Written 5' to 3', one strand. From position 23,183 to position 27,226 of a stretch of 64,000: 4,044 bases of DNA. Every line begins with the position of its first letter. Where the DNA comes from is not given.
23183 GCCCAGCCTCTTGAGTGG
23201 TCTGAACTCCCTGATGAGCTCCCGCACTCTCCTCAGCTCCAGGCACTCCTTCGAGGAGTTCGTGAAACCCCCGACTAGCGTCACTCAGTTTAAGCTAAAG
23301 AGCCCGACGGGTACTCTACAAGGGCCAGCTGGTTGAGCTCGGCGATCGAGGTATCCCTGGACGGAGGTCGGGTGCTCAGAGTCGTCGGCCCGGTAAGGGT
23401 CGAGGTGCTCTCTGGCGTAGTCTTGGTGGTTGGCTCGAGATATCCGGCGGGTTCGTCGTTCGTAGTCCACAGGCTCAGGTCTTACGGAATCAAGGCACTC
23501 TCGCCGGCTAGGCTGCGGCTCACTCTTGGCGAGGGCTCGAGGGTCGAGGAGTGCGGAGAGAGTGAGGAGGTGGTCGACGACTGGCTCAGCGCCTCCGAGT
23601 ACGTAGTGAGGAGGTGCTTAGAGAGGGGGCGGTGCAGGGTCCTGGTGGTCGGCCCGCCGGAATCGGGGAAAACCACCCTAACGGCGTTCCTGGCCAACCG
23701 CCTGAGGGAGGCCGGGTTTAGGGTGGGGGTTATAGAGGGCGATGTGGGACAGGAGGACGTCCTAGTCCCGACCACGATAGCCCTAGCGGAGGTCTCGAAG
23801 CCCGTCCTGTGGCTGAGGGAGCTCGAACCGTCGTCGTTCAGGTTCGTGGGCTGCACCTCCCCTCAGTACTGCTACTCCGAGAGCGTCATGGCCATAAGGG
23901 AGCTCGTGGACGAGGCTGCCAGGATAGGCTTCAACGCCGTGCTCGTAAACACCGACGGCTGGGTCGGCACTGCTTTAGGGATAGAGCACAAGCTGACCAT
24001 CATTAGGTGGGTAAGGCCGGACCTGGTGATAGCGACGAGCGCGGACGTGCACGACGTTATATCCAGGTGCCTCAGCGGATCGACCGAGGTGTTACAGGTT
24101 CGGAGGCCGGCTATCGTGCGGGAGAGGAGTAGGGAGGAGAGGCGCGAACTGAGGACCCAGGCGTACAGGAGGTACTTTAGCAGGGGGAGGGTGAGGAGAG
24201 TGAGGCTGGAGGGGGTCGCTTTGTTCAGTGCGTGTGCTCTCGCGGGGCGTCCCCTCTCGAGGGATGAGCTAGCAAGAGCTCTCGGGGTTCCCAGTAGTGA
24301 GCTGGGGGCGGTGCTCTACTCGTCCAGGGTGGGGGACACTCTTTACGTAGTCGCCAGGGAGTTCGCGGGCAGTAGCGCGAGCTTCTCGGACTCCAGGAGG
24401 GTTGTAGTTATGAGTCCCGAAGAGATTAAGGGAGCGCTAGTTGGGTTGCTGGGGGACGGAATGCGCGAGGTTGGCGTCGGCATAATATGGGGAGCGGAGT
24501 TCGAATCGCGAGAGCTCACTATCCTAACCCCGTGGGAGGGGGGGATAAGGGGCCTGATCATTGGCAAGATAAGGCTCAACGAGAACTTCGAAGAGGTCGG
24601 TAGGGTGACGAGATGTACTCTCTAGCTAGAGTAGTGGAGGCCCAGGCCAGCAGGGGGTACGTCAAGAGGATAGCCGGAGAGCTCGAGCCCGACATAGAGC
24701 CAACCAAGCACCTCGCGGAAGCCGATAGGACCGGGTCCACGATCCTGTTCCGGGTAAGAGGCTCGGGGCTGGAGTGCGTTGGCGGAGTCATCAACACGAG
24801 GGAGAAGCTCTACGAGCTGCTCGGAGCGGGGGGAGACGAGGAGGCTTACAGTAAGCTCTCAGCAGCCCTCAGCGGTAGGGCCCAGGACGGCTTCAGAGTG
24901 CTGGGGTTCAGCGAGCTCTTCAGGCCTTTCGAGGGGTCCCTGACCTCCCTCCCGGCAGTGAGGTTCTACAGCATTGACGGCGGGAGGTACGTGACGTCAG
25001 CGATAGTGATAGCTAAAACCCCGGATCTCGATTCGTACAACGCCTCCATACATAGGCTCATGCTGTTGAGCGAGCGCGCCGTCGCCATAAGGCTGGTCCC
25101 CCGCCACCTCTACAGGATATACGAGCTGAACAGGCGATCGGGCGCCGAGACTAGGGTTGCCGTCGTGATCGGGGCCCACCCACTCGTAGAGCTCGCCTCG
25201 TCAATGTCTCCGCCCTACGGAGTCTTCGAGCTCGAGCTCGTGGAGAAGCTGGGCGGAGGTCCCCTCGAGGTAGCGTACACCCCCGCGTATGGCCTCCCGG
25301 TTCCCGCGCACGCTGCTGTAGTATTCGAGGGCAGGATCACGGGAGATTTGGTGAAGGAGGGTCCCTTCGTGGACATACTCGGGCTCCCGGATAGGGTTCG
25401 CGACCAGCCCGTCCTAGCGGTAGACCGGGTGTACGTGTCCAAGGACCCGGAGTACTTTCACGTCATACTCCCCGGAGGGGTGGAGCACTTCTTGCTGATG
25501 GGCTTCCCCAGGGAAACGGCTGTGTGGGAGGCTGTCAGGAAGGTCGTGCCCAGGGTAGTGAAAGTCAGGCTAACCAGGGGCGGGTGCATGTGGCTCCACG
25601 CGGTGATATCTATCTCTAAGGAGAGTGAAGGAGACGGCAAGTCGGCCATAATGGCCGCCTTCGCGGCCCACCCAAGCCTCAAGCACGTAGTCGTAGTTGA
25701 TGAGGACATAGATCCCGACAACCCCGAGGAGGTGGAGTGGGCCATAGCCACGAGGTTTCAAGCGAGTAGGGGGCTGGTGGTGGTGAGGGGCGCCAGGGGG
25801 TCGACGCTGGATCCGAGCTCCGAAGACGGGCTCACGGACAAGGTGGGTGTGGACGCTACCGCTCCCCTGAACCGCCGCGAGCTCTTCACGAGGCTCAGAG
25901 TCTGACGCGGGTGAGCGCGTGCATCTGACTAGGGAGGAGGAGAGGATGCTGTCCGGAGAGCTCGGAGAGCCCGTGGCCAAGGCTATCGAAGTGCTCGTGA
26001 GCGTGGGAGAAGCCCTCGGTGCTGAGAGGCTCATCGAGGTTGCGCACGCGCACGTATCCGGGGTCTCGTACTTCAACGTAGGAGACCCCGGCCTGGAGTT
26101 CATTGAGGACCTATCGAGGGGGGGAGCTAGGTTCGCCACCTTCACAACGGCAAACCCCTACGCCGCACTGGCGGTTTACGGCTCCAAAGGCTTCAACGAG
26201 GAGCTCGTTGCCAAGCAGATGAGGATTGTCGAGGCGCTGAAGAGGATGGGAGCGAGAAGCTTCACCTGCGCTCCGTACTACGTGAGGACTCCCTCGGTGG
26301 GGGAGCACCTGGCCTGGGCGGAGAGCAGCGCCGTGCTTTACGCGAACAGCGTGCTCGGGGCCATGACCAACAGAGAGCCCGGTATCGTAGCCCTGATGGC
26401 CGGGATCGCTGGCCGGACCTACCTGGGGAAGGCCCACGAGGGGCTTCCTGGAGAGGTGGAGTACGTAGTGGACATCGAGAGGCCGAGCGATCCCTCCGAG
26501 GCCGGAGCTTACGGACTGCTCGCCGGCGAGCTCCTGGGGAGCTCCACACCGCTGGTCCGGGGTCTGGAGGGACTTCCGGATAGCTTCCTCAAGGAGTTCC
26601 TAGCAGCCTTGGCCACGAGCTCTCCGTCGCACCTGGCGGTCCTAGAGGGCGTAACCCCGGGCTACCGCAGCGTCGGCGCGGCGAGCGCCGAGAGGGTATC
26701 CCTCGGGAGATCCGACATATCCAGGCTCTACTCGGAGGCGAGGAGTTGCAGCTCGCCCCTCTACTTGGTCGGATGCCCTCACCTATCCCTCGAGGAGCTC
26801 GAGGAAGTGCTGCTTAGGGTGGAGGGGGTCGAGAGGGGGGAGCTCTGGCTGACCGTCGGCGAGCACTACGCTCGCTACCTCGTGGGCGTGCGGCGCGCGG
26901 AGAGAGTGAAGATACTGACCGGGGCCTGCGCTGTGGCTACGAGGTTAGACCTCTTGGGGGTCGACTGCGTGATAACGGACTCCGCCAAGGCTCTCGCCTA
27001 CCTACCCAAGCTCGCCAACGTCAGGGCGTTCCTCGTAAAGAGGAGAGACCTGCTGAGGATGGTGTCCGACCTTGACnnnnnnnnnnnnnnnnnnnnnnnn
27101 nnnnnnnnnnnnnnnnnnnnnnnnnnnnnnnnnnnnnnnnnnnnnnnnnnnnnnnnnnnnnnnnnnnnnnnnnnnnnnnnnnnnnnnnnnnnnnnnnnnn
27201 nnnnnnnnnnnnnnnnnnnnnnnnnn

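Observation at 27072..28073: Single ORF fuses the aconitase-X small (swivel, DUF126) subunit to thymidylate kinase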

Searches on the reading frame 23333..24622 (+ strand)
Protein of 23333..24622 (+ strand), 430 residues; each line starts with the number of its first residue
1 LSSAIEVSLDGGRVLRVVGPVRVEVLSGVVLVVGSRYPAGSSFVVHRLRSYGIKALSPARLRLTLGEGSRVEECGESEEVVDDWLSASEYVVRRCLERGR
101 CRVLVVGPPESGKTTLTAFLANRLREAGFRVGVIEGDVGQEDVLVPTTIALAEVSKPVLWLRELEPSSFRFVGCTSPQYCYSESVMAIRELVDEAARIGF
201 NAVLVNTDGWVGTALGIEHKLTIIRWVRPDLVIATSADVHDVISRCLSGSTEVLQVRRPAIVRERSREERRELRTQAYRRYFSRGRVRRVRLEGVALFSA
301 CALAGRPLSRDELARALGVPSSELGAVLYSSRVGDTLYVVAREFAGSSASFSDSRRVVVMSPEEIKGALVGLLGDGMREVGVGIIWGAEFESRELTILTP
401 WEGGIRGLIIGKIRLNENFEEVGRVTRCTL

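Call 3: search_protein_families(library=pfam, proteins=[window:23333-24622:+], max_evalue=0.01)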
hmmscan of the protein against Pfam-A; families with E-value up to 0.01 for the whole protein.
window:23333-24622:+ (430 aa): 8 families
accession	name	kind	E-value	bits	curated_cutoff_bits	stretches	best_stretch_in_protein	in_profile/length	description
PF16575.11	CLP1_P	-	1.6e-36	126.4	26.6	1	107-283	1-187/188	mRNA cleavage and polyadenylation factor CLP1 P-loop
PF13191.12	AAA_16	-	0.0012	19.8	32.6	1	98-146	21-65/167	AAA ATPase domain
PF03205.20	MobB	-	0.0021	18.4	26.6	1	104-143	3-42/133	Molybdopterin guanine dinucleotide synthesis protein B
PF20720.3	nSTAND3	-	0.0022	18.2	27.2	1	103-134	20-51/155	Novel STAND NTPase 3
PF03308.22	MeaB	-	0.0035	16.8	23.1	1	95-135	26-68/273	Methylmalonyl Co-A mutase-associated GTPase MeaB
PF00004.35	AAA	-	0.0067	17.3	21.2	0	103-164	1-66/131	ATPase family associated with various cellular activities (AAA)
PF03266.21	NTPase_1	-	0.0082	16.4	23.9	0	102-132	1-31/168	NTPase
PF17782.7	DprA_WH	-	0.0084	16.6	22.9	0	302-328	20-46/61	DprA winged helix domain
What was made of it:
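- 23333..24625 (+): First gene of the conserved operon: Clp1-like P-loop (polynucleotide-kinase-type) protein, 430 aa. It overlaps the next gene by 13 nt. Pfam CLP1_P PF16575, E 1.6e-36 (call 3).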

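Call 4: search_protein_families(library=ncbifam, proteins=[window:23333-24622:+], max_evalue=0.01)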
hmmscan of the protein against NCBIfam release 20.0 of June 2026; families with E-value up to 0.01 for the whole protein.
window:23333-24622:+ (430 aa): 6 families
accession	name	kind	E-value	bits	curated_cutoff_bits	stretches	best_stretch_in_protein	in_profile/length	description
NF006746.0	PRK09270.1-5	subfamily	0.00018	20.5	250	1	89-135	10-56/210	nucleoside/nucleotide kinase family protein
TIGR00176.1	mobB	equivalog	0.00048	20.2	76.2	1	105-135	4-34/155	molybdopterin-guanine dinucleotide biosynthesis protein B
NF011056.0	PRK14489.1-1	equivalog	0.00057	19.1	379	1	103-142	206-245/363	bifunctional molybdenum cofactor guanylyltransferase MobA/molybdopterin-guanine dinucleotide biosynthesis adaptor protein MobB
NF010248.0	PRK13695.1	equivalog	0.0032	17.2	156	0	101-132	4-35/180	NTPase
NF002059.0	PRK00889.1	subfamily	0.0052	16.5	244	0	106-142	11-47/177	adenylyl-sulfate kinase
TIGR00750.1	lao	equivalog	0.0088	15.2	240.75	0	97-136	30-70/300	methylmalonyl Co-A mutase-associated GTPase MeaB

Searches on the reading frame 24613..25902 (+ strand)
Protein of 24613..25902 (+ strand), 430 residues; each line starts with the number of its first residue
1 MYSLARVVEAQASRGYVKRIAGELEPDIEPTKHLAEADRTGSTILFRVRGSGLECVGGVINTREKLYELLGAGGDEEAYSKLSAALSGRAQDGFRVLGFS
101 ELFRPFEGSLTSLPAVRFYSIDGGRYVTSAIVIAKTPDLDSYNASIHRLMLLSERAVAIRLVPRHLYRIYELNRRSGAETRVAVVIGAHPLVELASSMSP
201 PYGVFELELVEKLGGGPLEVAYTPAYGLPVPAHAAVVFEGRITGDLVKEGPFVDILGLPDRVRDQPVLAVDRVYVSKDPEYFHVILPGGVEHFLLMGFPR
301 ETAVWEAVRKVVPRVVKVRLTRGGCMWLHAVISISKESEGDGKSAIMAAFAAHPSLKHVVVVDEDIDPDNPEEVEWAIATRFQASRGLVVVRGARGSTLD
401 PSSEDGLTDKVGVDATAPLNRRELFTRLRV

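Call 3: search_protein_families(library=pfam, proteins=[window:24613-25902:+], max_evalue=0.01)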
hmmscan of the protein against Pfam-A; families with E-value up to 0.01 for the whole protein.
window:24613-25902:+ (430 aa): 3 families
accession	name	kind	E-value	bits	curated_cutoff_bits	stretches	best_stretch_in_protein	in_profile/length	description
PF01977.22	UbiD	-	2.8e-47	161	23.3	1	109-288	22-204/206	3-octaprenyl-4-hydroxybenzoate carboxy-lyase Rift-related domain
PF20696.2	UbiD_C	-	4.3e-37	127.4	24.2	1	294-415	2-127/127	3-octaprenyl-4-hydroxybenzoate carboxy-lyase C-terminal domain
PF20695.2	UbiD_N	-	9.6e-07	29.2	24.3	1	9-83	2-75/78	3-octaprenyl-4-hydroxybenzoate carboxy-lyase N-terminal domain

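Call 4: search_protein_families(library=ncbifam, proteins=[window:24613-25902:+], max_evalue=0.01)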
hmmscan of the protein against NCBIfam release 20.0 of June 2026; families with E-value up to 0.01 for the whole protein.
window:24613-25902:+ (430 aa): 7 families
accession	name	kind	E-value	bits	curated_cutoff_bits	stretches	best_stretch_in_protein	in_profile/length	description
TIGR00148.1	TIGR00148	subfamily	5.2e-96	322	244.85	1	14-418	11-438/438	UbiD family decarboxylase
NF041204.1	VdcC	exception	1.9e-51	175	650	1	113-420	124-440/467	non-oxidative hydroxyarylic acid decarboxylases subunit C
TIGR03701.1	mena_SCO4490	equivalog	1.2e-36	126.4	495.9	1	108-404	127-426/433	menaquinone biosynthesis decarboxylase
TIGR02724.1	phenyl_P_beta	equivalog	3.8e-28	98.1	468.95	1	110-413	119-437/472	phenylphosphate carboxylase subunit beta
NF008175.0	PRK10922.1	equivalog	5.4e-27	94.5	788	1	109-417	141-457/497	4-hydroxy-3-polyprenylbenzoate decarboxylase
NF041219.1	BagN_FevL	exception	5.3e-20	71.4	1000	1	109-383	144-433/502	bagremycin/ferroverdin biosynthesis UbiD family decarboxylase BagN/FevL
TIGR02723.1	phenyl_P_alpha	equivalog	9.9e-15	54.1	564.6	1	109-267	126-286/485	phenylphosphate carboxylase subunit alpha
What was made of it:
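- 24613..25905 (+): UbiD-family decarboxylase, 430 aa; candidate trans-anhydromevalonate-5-phosphate decarboxylase of the archaeal mevalonate pathway. Pfam UbiD, UbiD_C and UbiD_N; TIGR00148 at 322 bits against a cutoff of 245 (calls 3, 4).
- On Phosphomevalonate dehydratase small subunit (AcnX type IIb swivel domain; Pfam PF01989): A UbiD-family gene at 24613-25905 lies directly upstream (calls 3, 4).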

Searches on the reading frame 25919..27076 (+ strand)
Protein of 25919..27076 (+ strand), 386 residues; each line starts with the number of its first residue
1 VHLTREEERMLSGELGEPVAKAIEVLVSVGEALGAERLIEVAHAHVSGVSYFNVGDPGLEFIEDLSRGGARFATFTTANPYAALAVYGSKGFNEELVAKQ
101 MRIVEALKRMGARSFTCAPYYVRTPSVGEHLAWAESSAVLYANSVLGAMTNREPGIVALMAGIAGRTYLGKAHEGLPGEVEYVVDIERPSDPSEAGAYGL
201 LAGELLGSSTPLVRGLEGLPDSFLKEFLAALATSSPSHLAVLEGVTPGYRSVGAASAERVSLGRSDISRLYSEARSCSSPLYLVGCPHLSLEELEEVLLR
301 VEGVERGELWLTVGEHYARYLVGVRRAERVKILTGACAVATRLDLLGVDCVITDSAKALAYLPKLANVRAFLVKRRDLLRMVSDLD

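Call 3: search_protein_families(library=pfam, proteins=[window:25919-27076:+], max_evalue=0.01)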
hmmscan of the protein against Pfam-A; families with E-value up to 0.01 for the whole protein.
window:25919-27076:+ (386 aa): 1 family
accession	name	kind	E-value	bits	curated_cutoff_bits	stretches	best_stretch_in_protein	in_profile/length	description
PF04412.18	AcnX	-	4.9e-98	328.9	31.5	1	1-378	1-398/400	Aconitase X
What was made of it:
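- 25919..27079 (+): AcnX large subunit (phosphomevalonate dehydratase large subunit), 386 aa. Pfam AcnX PF04412, E 5e-98 (call 3).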

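Call 4: search_protein_families(library=ncbifam, proteins=[window:25919-27076:+], max_evalue=0.01)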
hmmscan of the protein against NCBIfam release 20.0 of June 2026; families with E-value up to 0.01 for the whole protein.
window:25919-27076:+ (386 aa): 1 family
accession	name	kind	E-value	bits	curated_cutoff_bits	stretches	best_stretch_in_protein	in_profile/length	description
NF051439.1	C3LHypDHLhpIPSEAE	equivalog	2.2e-47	161.7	700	1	2-305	145-456/555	cis-3-hydroxy-L-proline dehydratase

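Call 47: search_solved_structures(query=window:25919-27076:+, max_evalue=0.001, show_alignments=1)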
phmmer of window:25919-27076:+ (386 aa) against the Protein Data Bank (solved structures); distinct sequences matched with E-value up to 0.001: 4.
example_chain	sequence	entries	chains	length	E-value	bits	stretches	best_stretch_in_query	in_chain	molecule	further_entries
7cnr_A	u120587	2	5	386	2.4e-56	194.6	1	1-304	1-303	DUF521 domain-containing protein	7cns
7d2r_A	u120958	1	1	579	3.2e-36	128.4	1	2-299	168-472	cis-3-hydroxy-L-proline dehydratase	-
7cnq_A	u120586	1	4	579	8.2e-35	123.8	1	2-299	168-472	cis-3-hydroxy-L-proline dehydratase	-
7cnp_A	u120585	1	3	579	8.3e-35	123.8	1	2-299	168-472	cis-3-hydroxy-L-proline dehydratase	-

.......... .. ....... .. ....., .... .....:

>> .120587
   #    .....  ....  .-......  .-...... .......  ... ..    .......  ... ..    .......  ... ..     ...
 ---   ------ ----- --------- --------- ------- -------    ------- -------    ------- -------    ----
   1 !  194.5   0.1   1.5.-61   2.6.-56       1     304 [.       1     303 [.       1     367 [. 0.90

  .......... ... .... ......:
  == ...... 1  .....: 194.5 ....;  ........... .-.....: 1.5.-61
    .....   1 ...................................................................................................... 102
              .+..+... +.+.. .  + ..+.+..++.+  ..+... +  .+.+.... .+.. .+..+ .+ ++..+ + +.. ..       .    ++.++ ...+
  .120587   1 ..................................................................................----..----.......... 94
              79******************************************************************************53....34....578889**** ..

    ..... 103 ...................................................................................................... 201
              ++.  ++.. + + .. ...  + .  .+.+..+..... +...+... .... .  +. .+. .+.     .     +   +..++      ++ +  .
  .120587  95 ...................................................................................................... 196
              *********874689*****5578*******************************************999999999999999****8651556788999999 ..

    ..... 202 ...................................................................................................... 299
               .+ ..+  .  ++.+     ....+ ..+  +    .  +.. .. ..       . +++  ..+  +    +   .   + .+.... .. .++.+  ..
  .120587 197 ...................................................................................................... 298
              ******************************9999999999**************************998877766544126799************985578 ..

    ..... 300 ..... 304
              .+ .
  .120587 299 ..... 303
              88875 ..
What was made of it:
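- On Phosphomevalonate dehydratase small subunit (AcnX type IIb swivel domain; Pfam PF01989): G48-V49-S50, N53, N79, E-S-S and two of the Cys motifs are seen in the alignment (calls 3, 47).
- The partner large subunit keeps its active-site and cluster residues (call 47).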
